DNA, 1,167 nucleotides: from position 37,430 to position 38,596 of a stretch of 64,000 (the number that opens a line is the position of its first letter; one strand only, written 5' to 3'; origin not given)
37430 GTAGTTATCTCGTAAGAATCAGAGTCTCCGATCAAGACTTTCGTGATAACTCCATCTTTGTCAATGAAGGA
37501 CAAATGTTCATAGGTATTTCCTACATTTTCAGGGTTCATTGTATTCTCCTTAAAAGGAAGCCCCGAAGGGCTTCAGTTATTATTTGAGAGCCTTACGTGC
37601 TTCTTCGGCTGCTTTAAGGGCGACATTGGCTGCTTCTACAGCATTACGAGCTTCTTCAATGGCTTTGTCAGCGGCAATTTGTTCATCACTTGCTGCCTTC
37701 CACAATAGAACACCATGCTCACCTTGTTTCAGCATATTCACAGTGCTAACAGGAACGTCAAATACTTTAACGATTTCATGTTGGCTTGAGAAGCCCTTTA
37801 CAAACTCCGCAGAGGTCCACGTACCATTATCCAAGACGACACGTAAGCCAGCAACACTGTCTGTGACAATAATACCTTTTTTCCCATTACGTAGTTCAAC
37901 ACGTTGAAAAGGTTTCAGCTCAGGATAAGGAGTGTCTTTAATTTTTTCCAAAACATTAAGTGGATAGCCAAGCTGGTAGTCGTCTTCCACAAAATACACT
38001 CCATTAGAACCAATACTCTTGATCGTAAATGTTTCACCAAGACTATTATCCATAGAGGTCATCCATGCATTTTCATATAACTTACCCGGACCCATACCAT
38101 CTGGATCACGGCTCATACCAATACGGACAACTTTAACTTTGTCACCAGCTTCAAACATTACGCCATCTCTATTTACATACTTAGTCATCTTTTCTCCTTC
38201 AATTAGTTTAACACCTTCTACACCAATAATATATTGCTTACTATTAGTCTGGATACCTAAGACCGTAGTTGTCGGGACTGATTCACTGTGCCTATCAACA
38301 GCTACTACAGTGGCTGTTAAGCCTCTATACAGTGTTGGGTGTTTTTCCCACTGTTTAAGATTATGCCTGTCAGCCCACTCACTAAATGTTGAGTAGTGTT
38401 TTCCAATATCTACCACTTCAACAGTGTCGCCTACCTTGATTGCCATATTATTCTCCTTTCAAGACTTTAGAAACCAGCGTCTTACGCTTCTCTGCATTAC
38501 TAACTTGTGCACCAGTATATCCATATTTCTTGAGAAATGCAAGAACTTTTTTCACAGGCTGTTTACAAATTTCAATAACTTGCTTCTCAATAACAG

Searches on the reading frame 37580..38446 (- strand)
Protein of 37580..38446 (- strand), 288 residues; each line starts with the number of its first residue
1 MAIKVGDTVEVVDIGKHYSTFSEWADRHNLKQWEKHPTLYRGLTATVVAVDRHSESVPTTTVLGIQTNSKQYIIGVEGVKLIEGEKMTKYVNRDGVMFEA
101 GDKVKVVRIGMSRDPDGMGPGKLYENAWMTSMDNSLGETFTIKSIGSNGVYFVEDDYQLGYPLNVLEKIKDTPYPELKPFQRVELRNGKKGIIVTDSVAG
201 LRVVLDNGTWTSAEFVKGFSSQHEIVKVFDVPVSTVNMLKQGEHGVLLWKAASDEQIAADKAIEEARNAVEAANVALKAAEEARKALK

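Call 6: search_protein_families(library=pfam, proteins=[window:37580-38446:-], max_evalue=1)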
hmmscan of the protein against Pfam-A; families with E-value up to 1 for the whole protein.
window:37580-38446:- (288 aa): 4 families
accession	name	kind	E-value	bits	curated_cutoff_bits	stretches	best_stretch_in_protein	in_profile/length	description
PF01957.25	NfeD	-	0.087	13.5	29.1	0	94-109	33-48/57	NfeD-like C-terminal, partner-binding domain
PF18346.7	SH3_15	-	0.16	12.7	24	0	98-149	1-47/67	Mind bomb SH3 repeat domain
PF11839.13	Alanine_zipper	-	0.37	11.5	23.1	1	250-285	15-50/69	Alanine-zipper, major outer membrane lipoprotein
PF06169.17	DUF982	-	0.62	10.5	22.2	0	259-287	34-62/73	Protein of unknown function (DUF982)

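Call 7: search_protein_families(library=phrogs, proteins=[window:37580-38446:-], max_evalue=0.1)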
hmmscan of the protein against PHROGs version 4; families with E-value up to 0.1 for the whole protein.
window:37580-38446:- (288 aa): 2 families
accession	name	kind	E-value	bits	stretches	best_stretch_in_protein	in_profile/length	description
phrog_18510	-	unknown function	0.002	18.5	1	3-82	5-84/177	-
phrog_13481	-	tail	0.048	13.6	1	252-285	173-201/596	tail fiber protein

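Call 42: search_solved_structures(query=window:37580-38446:-, max_evalue=10)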
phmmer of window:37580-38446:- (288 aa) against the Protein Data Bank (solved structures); distinct sequences matched with E-value up to 10: 2.
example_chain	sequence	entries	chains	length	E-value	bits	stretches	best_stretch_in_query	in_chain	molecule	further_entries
8hwi_A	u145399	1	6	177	1.2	11.3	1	156-234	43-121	CD-NTase-associated protein 12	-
3s0r_A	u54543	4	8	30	2.8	10.1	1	259-286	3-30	De novo designed Helical Assembly | Fullerene Organizing Protein (C60Sol-COP-3) | fullerene organizing protein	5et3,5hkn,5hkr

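Call 45: search_dna_similar(query=window:37580-38446:-, collection=phages, mode=protein, max_rows=30, max_evalue=0.01)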
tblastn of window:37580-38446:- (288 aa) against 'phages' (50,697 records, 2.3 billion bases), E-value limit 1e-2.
No match.

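Call 88: search_protein_families(library=ncbifam, proteins=[window:37580-38446:-], max_evalue=1)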
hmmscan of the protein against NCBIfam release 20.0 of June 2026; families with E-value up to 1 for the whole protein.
window:37580-38446:- (288 aa): 1 family
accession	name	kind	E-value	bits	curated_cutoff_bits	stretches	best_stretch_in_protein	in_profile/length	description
TIGR04319.1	SerAla_Lrha_rpt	domain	0.24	11.5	120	1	251-285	106-140/175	Ser-Ala-175 repeat protein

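Call 95: search_protein_families(library=padloc, proteins=[window:37580-38446:-], max_evalue=0.1)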
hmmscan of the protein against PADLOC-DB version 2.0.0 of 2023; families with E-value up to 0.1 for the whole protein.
window:37580-38446:- (288 aa): 0 families

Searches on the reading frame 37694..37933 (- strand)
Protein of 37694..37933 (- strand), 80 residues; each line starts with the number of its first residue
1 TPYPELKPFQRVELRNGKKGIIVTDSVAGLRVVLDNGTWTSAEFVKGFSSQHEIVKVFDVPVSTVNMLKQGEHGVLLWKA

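Call 18: search_protein_families(library=pfam, proteins=[window:37694-37933:-], max_evalue=10)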
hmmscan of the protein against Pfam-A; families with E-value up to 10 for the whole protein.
seq(80 aa): 1 family
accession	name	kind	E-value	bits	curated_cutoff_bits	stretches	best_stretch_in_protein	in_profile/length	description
PF01954.22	AF2212-like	-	0.13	13.1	21.6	1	6-23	14-31/59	AF2212-like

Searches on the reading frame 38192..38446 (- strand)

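Call 18: search_protein_families(library=pfam, proteins=[window:38192-38446:-], max_evalue=10)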
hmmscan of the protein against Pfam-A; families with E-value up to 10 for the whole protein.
seq(85 aa): 4 families
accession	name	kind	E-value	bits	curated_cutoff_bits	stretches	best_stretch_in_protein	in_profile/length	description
PF00467.35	KOW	-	0.056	13.8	22.3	1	40-54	12-26/32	KOW motif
PF21085.3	CusS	-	0.11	13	24.1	1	20-58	107-144/160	CusS sensor domain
PF01157.24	Ribosomal_L21e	-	0.22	11.8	27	1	38-81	55-98/101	Ribosomal protein L21e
PF01957.25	NfeD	-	0.36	11.5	29.1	0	65-82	37-54/57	NfeD-like C-terminal, partner-binding domain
